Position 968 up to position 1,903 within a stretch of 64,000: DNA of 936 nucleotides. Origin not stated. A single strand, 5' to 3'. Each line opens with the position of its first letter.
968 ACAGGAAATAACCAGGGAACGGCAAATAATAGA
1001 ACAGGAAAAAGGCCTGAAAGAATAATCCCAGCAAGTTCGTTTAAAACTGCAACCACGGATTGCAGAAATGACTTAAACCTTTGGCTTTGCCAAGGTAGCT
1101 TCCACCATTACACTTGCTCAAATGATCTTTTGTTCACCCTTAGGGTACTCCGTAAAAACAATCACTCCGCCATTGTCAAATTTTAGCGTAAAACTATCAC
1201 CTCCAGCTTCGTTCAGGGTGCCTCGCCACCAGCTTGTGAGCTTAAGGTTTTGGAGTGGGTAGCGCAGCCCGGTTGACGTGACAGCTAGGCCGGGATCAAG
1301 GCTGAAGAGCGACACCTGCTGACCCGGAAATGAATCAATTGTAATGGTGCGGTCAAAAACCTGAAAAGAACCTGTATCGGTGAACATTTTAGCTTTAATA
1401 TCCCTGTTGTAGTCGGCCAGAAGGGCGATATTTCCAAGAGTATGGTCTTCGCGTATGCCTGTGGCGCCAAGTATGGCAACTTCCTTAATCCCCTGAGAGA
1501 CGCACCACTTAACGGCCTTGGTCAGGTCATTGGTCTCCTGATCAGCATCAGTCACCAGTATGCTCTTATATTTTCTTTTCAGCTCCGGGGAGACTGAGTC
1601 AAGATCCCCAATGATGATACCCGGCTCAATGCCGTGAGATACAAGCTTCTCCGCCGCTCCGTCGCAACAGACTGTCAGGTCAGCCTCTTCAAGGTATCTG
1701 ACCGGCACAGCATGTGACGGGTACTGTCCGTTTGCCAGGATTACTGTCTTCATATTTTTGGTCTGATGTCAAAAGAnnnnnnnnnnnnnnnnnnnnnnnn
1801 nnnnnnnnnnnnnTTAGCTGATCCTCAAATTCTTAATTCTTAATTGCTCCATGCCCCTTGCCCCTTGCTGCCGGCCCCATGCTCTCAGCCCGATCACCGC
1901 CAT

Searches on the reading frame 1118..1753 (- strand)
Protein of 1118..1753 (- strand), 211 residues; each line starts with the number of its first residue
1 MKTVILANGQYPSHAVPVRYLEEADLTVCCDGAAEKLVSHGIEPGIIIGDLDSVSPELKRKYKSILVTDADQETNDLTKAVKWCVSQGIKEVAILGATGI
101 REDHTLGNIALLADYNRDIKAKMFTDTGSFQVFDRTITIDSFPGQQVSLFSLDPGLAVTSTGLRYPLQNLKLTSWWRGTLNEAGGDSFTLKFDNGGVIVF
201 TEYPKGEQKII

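Call 5: search_protein_families(library=pfam, proteins=[window:1118-1753:-], max_evalue=0.01)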
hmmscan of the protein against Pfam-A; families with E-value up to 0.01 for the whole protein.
window:1118-1753:- (211 aa): 4 families
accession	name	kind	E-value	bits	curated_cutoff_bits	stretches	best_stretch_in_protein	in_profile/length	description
PF04263.21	TPK_catalytic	-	1.2e-28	99.8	30.7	1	19-120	3-110/113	Thiamin pyrophosphokinase, catalytic domain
PF21275.2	Thi_PPkinase_C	-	5.2e-16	58.7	27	1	128-200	1-69/69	Thiamin pyrophosphokinase, substrate-binding domain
PF04265.19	TPK_B1_binding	-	0.0024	17.9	22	1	143-174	10-42/67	Thiamin pyrophosphokinase, vitamin B1 binding domain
PF01973.23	MptE-like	-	0.0081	16.4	34.6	0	25-55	51-80/171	6-hydroxymethylpterin diphosphokinase MptE-like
